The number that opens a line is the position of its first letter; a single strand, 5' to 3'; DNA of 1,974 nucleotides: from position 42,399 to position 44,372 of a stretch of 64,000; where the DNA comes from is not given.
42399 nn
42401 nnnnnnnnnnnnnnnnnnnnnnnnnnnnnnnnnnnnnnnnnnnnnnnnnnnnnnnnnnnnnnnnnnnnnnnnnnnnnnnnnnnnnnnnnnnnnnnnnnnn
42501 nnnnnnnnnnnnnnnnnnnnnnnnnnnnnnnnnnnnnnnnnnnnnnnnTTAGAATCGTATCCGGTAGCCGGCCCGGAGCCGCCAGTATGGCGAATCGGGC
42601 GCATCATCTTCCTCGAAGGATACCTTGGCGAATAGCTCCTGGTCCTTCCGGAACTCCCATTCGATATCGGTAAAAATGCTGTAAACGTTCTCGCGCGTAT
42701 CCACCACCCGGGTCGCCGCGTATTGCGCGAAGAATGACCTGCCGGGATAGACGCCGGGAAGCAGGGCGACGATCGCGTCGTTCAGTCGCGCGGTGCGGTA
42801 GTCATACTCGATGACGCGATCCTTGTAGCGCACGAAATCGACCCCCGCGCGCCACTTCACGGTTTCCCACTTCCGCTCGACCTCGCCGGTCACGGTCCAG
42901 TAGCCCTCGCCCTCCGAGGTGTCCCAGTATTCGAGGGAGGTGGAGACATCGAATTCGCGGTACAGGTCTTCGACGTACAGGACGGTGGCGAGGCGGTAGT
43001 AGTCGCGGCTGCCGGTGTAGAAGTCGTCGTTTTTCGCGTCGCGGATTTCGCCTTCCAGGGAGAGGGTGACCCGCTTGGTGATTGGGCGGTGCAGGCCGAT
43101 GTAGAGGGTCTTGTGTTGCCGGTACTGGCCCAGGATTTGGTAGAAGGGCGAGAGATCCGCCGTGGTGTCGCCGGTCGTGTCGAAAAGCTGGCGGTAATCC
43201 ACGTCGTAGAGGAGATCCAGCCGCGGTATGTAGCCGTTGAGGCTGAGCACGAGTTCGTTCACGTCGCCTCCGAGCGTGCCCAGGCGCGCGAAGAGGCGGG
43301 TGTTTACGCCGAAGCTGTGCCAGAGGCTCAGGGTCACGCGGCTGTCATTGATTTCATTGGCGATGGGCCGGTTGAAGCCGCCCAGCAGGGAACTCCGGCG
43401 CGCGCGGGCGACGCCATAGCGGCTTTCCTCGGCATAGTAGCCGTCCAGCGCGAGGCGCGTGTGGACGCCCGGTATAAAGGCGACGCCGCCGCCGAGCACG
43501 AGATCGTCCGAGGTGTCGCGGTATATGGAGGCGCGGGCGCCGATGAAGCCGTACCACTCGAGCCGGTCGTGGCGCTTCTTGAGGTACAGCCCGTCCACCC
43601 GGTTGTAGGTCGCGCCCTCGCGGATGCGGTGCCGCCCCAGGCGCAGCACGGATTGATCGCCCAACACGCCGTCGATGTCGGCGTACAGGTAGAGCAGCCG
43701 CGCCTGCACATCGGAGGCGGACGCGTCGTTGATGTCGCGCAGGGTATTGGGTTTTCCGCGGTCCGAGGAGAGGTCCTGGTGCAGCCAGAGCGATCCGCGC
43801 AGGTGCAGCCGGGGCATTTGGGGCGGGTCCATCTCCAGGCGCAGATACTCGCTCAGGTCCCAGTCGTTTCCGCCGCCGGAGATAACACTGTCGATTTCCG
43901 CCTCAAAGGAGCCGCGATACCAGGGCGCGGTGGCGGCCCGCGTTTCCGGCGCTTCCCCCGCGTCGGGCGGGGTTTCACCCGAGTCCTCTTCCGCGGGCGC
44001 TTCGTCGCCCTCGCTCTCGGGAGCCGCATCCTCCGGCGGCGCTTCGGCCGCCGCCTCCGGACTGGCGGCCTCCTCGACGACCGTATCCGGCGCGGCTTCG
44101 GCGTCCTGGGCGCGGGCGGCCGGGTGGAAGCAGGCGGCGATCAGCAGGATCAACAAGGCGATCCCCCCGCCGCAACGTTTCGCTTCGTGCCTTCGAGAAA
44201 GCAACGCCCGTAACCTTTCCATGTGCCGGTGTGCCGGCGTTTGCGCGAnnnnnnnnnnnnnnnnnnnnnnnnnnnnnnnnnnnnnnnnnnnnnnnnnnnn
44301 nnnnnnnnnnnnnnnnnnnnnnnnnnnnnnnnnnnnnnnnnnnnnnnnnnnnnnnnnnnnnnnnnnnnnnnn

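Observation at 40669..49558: Bidirectional multiheme-cytochrome / beta-barrel cluster with the architecture of a porin-cytochrome electron conduit (about 42 heme sites)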

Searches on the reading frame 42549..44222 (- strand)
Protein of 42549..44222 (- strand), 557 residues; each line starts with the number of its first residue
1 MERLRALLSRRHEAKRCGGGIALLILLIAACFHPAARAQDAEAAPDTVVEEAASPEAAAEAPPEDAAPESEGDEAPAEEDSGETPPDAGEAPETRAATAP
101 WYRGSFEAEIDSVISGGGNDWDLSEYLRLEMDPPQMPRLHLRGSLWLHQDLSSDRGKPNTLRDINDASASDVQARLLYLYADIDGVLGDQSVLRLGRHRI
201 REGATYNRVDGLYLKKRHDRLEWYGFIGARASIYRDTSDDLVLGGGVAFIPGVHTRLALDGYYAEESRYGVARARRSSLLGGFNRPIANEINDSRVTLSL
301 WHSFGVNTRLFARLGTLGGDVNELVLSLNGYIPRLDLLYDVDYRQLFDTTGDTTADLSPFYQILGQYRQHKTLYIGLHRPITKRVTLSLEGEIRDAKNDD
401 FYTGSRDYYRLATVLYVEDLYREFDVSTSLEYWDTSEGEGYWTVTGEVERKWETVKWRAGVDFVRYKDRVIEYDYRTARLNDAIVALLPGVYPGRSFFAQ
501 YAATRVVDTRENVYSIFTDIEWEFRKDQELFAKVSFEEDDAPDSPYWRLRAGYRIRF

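Call 4: search_protein_families(library=pfam, proteins=[window:42549-44222:-], max_evalue=0.1)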
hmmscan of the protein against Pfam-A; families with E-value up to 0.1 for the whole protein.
window:42549-44222:- (557 aa): 0 families

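Call 5: search_protein_families(library=ncbifam, proteins=[window:42549-44222:-], max_evalue=0.1)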
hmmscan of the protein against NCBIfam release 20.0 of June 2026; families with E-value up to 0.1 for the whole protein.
window:42549-44222:- (557 aa): 1 family
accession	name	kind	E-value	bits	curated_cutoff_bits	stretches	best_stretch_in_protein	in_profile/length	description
NF007441.0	PRK09989.1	equivalog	0.043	13.6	412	1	424-514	85-174/258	HPr family phosphocarrier protein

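Call 6: find_homologous_proteins(query=window:42549-44222:-)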
Query window:42549-44222:- (557 aa): 41 proteins with E <= 0.001 among 8000 candidates.
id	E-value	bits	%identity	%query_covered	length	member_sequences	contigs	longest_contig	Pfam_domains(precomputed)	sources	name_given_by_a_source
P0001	0.0e+0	1219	100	96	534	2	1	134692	-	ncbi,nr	ncbi:MAG: hypothetical protein KF886_17890 [Candidatus Hydrogenedentes bacterium]|nr:hypothetical pr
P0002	2.4e-261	886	75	88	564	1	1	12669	-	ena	-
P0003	4.0e-260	882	68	100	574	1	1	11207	-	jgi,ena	-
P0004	2.5e-256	870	68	99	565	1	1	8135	-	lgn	-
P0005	1.2e-247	841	66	99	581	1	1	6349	-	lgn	-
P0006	1.4e-245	834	66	100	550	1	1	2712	-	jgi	jgi:hypothetical protein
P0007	9.7e-245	832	68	98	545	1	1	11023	-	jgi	-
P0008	1.5e-244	831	70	92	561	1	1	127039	-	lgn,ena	-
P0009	7.2e-243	825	71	83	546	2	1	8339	-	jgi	-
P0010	7.5e-242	822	69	89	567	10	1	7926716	-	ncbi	-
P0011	5.5e-240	816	67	96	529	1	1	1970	-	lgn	-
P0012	1.2e-239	815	67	93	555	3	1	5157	-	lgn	-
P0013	7.0e-237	806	70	87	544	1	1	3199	-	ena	-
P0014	3.2e-236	803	63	99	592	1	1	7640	-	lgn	-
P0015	3.6e-236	803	67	93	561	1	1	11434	-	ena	-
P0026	1.0e-139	485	45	90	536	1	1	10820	-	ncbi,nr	ncbi:MAG: TonB-dependent receptor [Candidatus Hydrogenedentes bacterium]|nr:TonB-dependent receptor 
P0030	1.8e-122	428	40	99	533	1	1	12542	-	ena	-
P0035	2.9e-116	407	43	91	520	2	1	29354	-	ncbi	-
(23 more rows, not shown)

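Call 8: search_solved_structures(query=window:42549-44222:-, max_evalue=10)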
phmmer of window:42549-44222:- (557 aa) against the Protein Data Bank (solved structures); distinct sequences matched with E-value up to 10: 4.
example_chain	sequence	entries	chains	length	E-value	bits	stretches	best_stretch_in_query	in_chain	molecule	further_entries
3s2c_A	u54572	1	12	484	0.32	12.7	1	371-438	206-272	Alpha-N-arabinofuranosidase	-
4atw_A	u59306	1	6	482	0.61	11.8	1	371-438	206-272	ALPHA-L-ARABINOFURANOSIDASE DOMAIN PROTEIN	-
3ug3_A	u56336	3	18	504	0.65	11.7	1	371-438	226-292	Alpha-L-arabinofuranosidase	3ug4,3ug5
2e7v_A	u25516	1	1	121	1.8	10.3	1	468-530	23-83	Transmembrane protease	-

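Call 12: find_encoding_contigs(protein=P0010, flank=10000, max_places=3)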
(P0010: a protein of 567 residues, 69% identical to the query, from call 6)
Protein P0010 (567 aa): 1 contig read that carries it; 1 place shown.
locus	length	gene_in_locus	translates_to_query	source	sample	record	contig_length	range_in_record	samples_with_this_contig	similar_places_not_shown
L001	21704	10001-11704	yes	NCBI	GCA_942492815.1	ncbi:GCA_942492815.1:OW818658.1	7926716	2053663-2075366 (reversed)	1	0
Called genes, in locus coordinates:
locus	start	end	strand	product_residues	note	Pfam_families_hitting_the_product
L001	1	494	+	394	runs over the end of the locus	PF00069:Pkinase, PF07714:PK_Tyr_Ser-Thr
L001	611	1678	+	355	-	PF13489:Methyltransf_23, PF01612:DNA_pol_A_exo1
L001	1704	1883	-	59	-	-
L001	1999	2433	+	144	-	PF03819:MazG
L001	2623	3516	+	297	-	PF00701:DHDPS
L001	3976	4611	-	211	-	-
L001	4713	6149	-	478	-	PF03264:Cytochrom_NNT, PF14522:Cytochrome_C7 (faint)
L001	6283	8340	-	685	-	PF14522:Cytochrome_C7 (faint), PF02085:Cytochrom_CIII (faint), PF14537:Cytochrom_c3_2 (faint), PF22113:Mtrc-MtrF_II-IV_dom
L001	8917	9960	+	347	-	PF14537:Cytochrom_c3_2 (faint), PF13435:Cytochrome_C554 (faint), PF14522:Cytochrome_C7 (faint), PF22113:Mtrc-MtrF_II-IV_dom (faint), PF09699:Paired_CXXCH_1 (faint)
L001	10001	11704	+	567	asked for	-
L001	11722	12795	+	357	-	PF02085:Cytochrom_CIII (faint), PF14537:Cytochrom_c3_2 (faint), PF22113:Mtrc-MtrF_II-IV_dom (faint), PF14522:Cytochrome_C7 (faint)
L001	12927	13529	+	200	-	PF14522:Cytochrome_C7 (faint), PF14537:Cytochrom_c3_2 (faint), PF22113:Mtrc-MtrF_II-IV_dom (weak), PF09699:Paired_CXXCH_1 (faint), PF13435:Cytochrome_C554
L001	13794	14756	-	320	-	PF14491:DUF4435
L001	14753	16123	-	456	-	PF02463:SMC_N (faint), PF13175:AAA_15, PF13476:AAA_23 (faint), PF00005:ABC_tran (faint), PF13304:AAA_21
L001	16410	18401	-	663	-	PF13589:HATPase_c_3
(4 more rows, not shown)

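Call 13: find_encoding_contigs(protein=P0035, flank=10000, max_places=2)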
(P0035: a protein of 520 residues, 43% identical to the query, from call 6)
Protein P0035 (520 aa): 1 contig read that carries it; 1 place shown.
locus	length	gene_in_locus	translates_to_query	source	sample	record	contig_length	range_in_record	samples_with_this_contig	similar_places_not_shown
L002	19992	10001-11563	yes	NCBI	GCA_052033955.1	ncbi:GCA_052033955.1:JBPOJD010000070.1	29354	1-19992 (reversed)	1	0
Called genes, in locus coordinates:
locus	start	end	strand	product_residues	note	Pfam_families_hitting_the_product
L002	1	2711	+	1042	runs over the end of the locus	PF22907:Ams1-like_1st, PF01074:Glyco_hydro_38N, PF09261:Alpha-mann_mid, PF07748:Glyco_hydro_38C, PF17677:Glyco_hydro38C2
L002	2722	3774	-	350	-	-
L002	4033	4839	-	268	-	-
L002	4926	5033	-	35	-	-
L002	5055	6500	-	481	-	PF03264:Cytochrom_NNT (weak), PF14522:Cytochrome_C7 (faint)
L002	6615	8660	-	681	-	PF14522:Cytochrome_C7 (faint), PF14537:Cytochrom_c3_2 (faint), PF22113:Mtrc-MtrF_II-IV_dom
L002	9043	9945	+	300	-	PF02085:Cytochrom_CIII (faint), PF09699:Paired_CXXCH_1 (faint), PF13435:Cytochrome_C554 (faint), PF14522:Cytochrome_C7 (faint), PF14537:Cytochrom_c3_2 (faint), PF22113:Mtrc-MtrF_II-IV_dom (faint), PF22678:Cytochrom_c_NrfB-like (faint)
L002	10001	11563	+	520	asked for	-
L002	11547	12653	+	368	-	PF02085:Cytochrom_CIII (faint), PF22113:Mtrc-MtrF_II-IV_dom (faint), PF14522:Cytochrome_C7 (faint), PF14537:Cytochrom_c3_2 (faint)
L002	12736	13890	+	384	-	-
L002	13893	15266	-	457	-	PF01512:Complex1_51K, PF10531:SLBB, PF10589:NADH_4Fe-4S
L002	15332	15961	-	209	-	PF00081:Sod_Fe_N, PF02777:Sod_Fe_C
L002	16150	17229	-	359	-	PF00180:Iso_dh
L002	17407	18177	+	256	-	PF01261:AP_endonuc_2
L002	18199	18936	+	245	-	PF01261:AP_endonuc_2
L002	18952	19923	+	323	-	PF13620:CarboxypepD_reg, PF13715:CarbopepD_reg_2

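Call 14: find_encoding_contigs(protein=P0026, flank=10000, max_places=2)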
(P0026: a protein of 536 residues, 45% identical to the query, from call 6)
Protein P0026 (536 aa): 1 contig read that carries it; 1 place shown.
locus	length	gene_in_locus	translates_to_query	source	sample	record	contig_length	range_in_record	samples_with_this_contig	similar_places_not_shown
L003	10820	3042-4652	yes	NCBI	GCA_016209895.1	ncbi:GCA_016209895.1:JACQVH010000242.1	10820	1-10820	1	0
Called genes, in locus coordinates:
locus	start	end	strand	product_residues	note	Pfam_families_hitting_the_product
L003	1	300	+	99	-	?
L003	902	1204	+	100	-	-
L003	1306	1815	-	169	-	PF00515:TPR_1 (faint), PF07719:TPR_2 (faint), PF13174:TPR_6 (faint), PF13176:TPR_7 (faint), PF13181:TPR_8 (faint), PF13371:TPR_9 (faint), PF13432:TPR_16, PF14559:TPR_19, +2 more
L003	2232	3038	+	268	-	PF14522:Cytochrome_C7 (faint), PF22678:Cytochrom_c_NrfB-like (faint), PF09699:Paired_CXXCH_1 (faint), PF14537:Cytochrom_c3_2 (faint)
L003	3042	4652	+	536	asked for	-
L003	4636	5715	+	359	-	PF22113:Mtrc-MtrF_II-IV_dom (faint), PF14522:Cytochrome_C7 (faint), PF14537:Cytochrom_c3_2 (faint)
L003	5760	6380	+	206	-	PF22113:Mtrc-MtrF_II-IV_dom (weak), PF14522:Cytochrome_C7 (faint), PF09699:Paired_CXXCH_1 (faint), PF13435:Cytochrome_C554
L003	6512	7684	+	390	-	PF05140:ResB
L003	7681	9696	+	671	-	PF01578:Cytochrom_C_asm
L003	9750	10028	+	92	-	PF14697:Fer4_21 (faint), PF25160:LdpA_Fe-S-bd (faint), PF12797:Fer4_2 (weak), PF12837:Fer4_6 (faint), PF13237:Fer4_10 (weak), PF00037:Fer4 (weak), PF12838:Fer4_7, PF13187:Fer4_9 (weak), +1 more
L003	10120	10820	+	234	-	PF01855:POR_N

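Call 15: find_encoding_contigs(protein=P0030, flank=10000, max_places=2)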
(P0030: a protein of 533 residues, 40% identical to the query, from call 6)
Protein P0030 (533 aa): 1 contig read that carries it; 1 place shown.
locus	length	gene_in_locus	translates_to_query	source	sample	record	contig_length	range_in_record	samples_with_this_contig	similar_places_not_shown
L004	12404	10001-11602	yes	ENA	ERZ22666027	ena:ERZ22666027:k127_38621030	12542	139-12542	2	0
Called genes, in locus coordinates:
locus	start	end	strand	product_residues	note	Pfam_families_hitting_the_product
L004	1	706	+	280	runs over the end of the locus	?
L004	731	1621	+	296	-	PF02629:CoA_binding, PF13380:CoA_binding_2, PF13607:Succ_CoA_lig, PF00549:Ligase_CoA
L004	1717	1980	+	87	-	PF13484:Fer4_16 (faint), PF14697:Fer4_21 (faint), PF13534:Fer4_17 (faint), PF12837:Fer4_6 (faint), PF13237:Fer4_10 (weak), PF00037:Fer4 (faint), PF12838:Fer4_7 (weak), PF13187:Fer4_9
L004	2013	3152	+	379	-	PF01855:POR_N, PF02780:Transketolase_C (weak), PF17147:PFOR_II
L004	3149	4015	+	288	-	PF02775:TPP_enzyme_C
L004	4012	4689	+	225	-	PF01558:POR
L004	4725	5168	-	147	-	PF02082:Rrf2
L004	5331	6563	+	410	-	PF00180:Iso_dh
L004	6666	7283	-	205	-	PF00989:PAS, PF08448:PAS_4 (faint), PF13426:PAS_9 (weak)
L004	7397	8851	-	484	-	PF03264:Cytochrom_NNT (weak), PF14522:Cytochrome_C7 (faint), PF14537:Cytochrom_c3_2 (faint)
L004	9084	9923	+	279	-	PF09699:Paired_CXXCH_1 (faint), PF14522:Cytochrome_C7 (faint)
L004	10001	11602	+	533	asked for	-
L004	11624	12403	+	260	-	?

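Call 27: predict_structure(alignment_id=A1)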
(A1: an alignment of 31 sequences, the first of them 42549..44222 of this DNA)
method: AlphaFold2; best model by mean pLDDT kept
length: 557 residues; sequences in the alignment: 31
mean_pLDDT: 74.6   pTM: 0.67
mean pLDDT of the five models: 74.6, 73.0, 73.0, 72.0, 70.9
residues with pLDDT >= 90: 248; 70-90: 116; 50-70: 60; < 50: 133
segments of 3 or more residues with pLDDT < 50: 1-19, 33-97, 155-162, 269-290, 350-366
pLDDT, mean of each block of 10 residues (from residue 1): 38 43 74 44 36 29 29 32 30 46 94 86 93 94 91 55 52 85 95 92 73 95 93 73 93 95 69 39 42 82 96 88 94 96 82 34 49 97 97 82 74 97 96 88 96 97 88 73 73 62 70 95 95 94 86 96
secondary structure, 60 per line:
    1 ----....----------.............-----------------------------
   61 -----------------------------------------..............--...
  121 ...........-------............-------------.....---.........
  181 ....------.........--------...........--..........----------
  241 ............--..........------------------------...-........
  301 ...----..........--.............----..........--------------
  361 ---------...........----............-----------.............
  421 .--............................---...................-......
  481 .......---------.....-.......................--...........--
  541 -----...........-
elements in order: H5-8 H19-31 E102-115 E118-131 E139-150 H164-168 E172-184 E191-199 E208-218 E221-230 E241-252 E255-264 E293-303 E308-317 E320-332 E337-346 E370-380 E385-396 E408-421 E424-435 E439-451 E455-473 H475-487 H497-501 E503-525 E528-538 E546-556

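Call 33: find_related_loci(query=A1, collection=genome_contigs, flank=9000)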
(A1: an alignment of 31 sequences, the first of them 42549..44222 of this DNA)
Query A1 (557 aa) in genome_contigs; peptide patterns used: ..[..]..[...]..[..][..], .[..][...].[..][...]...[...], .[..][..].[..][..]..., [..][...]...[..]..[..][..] (x = any residue, [..] = any of these).
76 stretches matched a pattern; 38 encode a relative of the query (tblastn E <= 1e-3); 37 distinct loci.
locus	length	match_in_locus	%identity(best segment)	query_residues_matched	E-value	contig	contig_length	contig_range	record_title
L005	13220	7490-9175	61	1-557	0e+0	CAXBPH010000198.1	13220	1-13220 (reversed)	MAG TPA_asm: uncultured bacterium isolate ERR2762188_binner12_Refined_16 genome assembly, contig: ERZ3421808.7284, whole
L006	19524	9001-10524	67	52-557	0e+0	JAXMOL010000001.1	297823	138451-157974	MAG: Candidatus Hydrogenedentota bacterium isolate EC_MBin.53 ECX_90CoAssmbCtg, whole genome shotgun sequence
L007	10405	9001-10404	69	74-537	0e+0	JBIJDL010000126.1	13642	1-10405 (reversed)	MAG: Candidatus Hydrogenedentales bacterium isolate ME2006-08-22D15_3300044611_group2_bin248 Rohwer_bin1462_scaffold_478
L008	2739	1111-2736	55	6-550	0e+0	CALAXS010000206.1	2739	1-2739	MAG TPA_asm: uncultured bacterium isolate ERR2206756_bin.59_CONCOCT_v1.1_MAG genome assembly, contig: ERZ887841.28577, w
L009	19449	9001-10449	69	60-557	0e+0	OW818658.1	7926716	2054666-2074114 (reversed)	metagenome genome assembly, chromosome: 1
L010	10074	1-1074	72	200-557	1e-171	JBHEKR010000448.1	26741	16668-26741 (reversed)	MAG: Candidatus Hydrogenedentales bacterium isolate bin.359 k141_6999651, whole genome shotgun sequence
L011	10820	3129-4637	45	57-553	5e-134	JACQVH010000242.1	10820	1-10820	MAG: Candidatus Hydrogenedentota bacterium isolate NC_groundwater_1458_Ag_S-0.65um_59_18 S_p65_S5_coassembly_k141_436937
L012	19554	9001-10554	41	18-557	2e-122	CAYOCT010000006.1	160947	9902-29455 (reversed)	MAG TPA_asm: uncultured Nitrospiraceae bacterium isolate binchicken_co16_39 genome assembly, contig: NODE_125_length_160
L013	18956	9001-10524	43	53-557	2e-120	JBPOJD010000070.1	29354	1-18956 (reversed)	MAG: Candidatus Hydrogenedentota bacterium isolate MAG_4141 c_000000608857, whole genome shotgun sequence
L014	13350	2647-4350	40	2-557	5e-119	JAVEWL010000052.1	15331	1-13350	MAG: FCB group bacterium isolate BF4_144 NODE_11954_length_15331_cov_3.117732_Biofilm4, whole genome shotgun sequence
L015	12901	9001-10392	43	97-557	4e-118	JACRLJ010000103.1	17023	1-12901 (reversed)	MAG: Candidatus Hydrogenedentota bacterium isolate NC_groundwater_1878_Pr3_B-0.1um_59_9 SR2-18-B1_coassembly_172093, who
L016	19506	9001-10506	40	25-557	3e-117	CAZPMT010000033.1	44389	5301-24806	MAG TPA_asm: uncultured Nitrospiraceae bacterium isolate SRP302447_co3_797 genome assembly, contig: NODE_2253_length_443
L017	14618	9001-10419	40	76-557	2e-115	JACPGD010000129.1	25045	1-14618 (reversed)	MAG: Candidatus Hydrogenedentota bacterium isolate NC_groundwater_378_Ag_B-0.1um_61_12 GD18-4_B1_scaffold_332931, whole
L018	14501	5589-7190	39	49-557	2e-114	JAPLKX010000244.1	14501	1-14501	MAG: Candidatus Hydrogenedentota bacterium isolate LacPavin_0920_SED5_MAG_60_9 LacPavin_0920_SED5_scaffold_3035857, whol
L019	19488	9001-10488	41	64-557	2e-114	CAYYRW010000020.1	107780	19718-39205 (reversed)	MAG TPA_asm: uncultured Nitrospirales bacterium isolate binchicken_co20_17 genome assembly, contig: NODE_490_length_1077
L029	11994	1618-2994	39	100-557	4e-103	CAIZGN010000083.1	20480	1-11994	MAG: Candidatus Hydrogenedentes bacterium isolate Kiruna3_bin-1600 genome assembly, contig: bin-1600:083/740, whole geno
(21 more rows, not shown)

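Call 60: search_protein_representatives(alignment_id=A1)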
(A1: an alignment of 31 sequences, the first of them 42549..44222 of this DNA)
Query: 31 sequences, 535 profile positions. Proteins with E-value up to 0.001 (for the whole library): 487; up to 1e-10: 304; up to 1e-30: 46. The best 150 are listed.
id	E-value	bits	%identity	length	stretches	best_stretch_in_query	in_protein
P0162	6.1e-213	724.9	-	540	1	8-535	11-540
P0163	1.9e-210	716.6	-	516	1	45-535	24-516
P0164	7.6e-183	625.5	-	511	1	28-535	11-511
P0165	1.3e-182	624.8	-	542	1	20-535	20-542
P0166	6.3e-178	609.3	-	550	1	25-535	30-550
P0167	7.5e-178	609.1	-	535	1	14-535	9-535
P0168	7.3e-177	605.8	-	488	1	56-535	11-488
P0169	1.8e-176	604.5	-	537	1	23-535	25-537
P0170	5.5e-176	602.9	-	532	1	13-535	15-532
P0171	7.0e-176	602.6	-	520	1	49-535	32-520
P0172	1.8e-175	601.2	-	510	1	63-535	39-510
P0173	4.0e-173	593.5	-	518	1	25-535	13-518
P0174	3.7e-172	590.3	-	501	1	62-535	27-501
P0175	1.7e-171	588.1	-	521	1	33-535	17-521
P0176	2.1e-169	581.2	-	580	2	268-535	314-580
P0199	8.8e-59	216.1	-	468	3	70-242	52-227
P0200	6.3e-52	193.5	-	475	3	73-235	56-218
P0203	7.7e-49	183.3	-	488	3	265-444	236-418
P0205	3.7e-43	164.6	-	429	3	78-241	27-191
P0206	1.0e-30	123.5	-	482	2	44-445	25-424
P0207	1.3e-30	123.2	-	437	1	77-449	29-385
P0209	1.3e-29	119.8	-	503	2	13-445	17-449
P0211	4.1e-28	114.9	-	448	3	270-446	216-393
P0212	4.9e-28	114.7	-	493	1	19-464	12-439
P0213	7.8e-28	114.0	-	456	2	268-447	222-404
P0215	7.1e-27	110.8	-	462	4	68-244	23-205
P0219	6.3e-26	107.7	-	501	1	38-445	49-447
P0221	9.3e-26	107.1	-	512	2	34-241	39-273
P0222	2.8e-25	105.5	-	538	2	41-455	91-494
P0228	1.1e-23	100.3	-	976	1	50-449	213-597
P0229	1.3e-23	100.1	-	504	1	51-448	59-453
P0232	5.6e-23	98.0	-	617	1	50-445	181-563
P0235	1.2e-22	96.9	-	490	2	42-446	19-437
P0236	1.8e-22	96.3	-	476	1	22-449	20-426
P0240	3.4e-22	95.4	-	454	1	62-479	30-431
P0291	5.6e-19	84.8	-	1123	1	60-443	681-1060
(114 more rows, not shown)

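Call 61: search_protein_families(library=pfam, proteins=[P0206, P0207, P0209, P0212, P0219, P0222, P0228, P0232, P0291, P0240], max_evalue=0.01)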
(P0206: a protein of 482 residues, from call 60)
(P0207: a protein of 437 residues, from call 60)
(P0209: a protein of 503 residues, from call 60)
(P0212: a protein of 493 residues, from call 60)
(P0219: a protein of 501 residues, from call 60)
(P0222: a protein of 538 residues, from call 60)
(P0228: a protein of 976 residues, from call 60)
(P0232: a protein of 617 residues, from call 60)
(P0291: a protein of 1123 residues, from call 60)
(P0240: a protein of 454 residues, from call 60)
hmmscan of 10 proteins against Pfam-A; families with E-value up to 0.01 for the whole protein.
P0206 (482 aa): 0 families

P0207 (437 aa): 0 families

P0209 (503 aa): 0 families

P0212 (493 aa): 1 family
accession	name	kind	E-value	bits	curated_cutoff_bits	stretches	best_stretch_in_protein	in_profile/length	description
PF04338.18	DUF481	-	0.0065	17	21.1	0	449-482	49-82/210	Protein of unknown function, DUF481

P0219 (501 aa): 0 families

P0222 (538 aa): 0 families

P0228 (976 aa): 3 families
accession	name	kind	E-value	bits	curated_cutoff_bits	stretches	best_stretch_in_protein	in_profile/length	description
PF14522.11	Cytochrome_C7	-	9.3e-10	38.6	24.8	1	677-721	2-53/67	Cytochrome c7 and related cytochrome c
PF02085.21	Cytochrom_CIII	-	3.2e-07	31.1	22.9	1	666-716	52-101/101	Class III cytochrome C family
PF22113.1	Mtrc-MtrF_II-IV_dom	-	3.7e-07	30.3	30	1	761-930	6-175/176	Outer membrane cytochrome MtrC/MtrF-like, domains II/IV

P0232 (617 aa): 0 families

P0291 (1123 aa): 1 family
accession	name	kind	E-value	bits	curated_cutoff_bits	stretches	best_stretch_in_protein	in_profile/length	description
PF05140.19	ResB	-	5.6e-11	42.4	24.6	1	510-575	200-265/486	ResB-like family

P0240 (454 aa): 0 families
